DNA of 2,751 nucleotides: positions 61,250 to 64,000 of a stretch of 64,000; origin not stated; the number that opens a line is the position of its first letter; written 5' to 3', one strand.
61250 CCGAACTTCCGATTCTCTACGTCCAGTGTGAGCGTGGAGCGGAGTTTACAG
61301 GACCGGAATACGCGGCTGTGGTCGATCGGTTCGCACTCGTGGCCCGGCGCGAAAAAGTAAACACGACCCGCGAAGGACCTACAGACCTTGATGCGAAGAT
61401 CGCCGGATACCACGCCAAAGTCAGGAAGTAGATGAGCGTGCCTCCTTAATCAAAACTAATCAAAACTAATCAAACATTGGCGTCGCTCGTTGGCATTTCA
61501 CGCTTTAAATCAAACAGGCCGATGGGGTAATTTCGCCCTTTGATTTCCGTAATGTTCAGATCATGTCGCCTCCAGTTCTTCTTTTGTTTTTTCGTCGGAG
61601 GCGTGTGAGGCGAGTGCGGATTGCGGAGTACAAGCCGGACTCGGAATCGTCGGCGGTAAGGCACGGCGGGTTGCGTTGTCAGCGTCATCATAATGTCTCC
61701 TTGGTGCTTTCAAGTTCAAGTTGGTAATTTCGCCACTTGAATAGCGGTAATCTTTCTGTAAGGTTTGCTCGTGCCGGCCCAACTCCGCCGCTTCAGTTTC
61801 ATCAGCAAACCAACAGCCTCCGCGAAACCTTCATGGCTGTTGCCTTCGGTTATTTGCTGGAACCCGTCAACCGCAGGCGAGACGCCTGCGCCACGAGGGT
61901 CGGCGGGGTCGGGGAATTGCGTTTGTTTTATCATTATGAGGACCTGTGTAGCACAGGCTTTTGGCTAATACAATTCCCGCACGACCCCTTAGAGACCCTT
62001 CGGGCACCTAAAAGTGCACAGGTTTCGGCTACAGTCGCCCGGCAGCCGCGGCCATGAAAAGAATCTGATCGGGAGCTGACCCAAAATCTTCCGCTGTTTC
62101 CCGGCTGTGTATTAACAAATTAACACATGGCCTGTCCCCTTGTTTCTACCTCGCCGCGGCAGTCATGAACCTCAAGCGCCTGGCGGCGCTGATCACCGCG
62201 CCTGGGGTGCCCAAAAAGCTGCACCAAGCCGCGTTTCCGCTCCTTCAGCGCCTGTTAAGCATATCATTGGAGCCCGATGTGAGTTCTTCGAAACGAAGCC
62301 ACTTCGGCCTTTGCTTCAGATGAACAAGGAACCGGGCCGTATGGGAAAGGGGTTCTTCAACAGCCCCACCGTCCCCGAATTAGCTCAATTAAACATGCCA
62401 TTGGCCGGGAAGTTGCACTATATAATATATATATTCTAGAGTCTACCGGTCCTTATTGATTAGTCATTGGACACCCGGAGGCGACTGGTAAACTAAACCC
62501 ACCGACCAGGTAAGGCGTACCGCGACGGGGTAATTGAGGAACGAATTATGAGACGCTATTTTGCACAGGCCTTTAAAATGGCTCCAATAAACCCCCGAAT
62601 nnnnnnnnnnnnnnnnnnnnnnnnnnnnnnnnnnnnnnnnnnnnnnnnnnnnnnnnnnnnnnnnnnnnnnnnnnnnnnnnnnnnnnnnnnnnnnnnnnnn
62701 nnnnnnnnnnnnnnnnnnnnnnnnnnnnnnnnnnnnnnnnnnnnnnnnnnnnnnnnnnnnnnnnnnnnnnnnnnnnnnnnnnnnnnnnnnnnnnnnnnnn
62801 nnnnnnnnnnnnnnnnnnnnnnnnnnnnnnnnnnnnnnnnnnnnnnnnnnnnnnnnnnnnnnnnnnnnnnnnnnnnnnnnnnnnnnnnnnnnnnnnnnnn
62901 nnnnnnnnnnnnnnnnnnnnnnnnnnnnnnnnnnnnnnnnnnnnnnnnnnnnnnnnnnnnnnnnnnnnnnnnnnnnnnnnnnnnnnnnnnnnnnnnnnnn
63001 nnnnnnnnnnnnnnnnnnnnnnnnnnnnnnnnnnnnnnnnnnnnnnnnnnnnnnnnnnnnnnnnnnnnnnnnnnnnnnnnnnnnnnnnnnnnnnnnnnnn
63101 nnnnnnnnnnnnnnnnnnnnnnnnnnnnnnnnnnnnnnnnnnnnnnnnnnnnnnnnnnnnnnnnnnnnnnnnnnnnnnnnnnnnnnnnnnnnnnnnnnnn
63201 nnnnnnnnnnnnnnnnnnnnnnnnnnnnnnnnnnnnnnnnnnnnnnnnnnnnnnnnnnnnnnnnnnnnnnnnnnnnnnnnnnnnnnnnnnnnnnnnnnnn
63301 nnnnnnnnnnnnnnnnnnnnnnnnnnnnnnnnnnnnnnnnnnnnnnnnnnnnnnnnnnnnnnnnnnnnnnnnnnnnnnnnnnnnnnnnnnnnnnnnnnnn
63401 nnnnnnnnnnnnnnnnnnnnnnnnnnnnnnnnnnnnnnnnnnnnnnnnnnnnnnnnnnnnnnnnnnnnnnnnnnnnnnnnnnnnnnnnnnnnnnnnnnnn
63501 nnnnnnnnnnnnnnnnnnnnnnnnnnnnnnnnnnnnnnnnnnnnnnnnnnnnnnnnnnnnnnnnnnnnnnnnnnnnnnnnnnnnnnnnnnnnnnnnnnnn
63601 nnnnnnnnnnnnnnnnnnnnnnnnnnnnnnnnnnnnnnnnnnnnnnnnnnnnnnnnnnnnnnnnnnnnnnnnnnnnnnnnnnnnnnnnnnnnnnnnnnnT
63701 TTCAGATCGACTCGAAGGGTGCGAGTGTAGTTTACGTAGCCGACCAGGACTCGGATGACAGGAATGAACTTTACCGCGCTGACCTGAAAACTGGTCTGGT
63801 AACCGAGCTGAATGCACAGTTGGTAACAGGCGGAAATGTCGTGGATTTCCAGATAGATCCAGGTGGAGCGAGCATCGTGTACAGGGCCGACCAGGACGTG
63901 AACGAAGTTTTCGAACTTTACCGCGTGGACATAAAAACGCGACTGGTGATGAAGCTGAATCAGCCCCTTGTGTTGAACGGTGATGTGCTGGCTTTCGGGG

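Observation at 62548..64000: Secreted protein built from at least nine near-identical 144-nt / 48-aa tandem repeats, running off the window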

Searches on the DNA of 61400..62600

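Call 73: search_rna_families(source=window, start=61400, end=62600, threshold=evalue, max_evalue=1)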
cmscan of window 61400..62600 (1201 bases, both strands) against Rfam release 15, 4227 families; matches with E-value up to 1: 0.
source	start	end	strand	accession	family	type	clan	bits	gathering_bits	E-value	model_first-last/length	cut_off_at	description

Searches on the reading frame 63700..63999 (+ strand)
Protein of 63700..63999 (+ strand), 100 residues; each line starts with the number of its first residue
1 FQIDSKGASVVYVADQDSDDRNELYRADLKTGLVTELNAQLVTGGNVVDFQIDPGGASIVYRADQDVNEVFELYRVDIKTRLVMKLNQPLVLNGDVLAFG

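Call 64: find_homologous_proteins(query=window:63700-63999:+, max_evalue=1e-10)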
Query window:63700-63999:+ (100 aa): 2 proteins with E <= 1e-10 among 8 candidates.
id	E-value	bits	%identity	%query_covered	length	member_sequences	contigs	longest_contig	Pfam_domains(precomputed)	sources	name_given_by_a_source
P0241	9.6e-21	92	48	89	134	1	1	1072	-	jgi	jgi:hypothetical protein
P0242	3.9e-15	74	37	90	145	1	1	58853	-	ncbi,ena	-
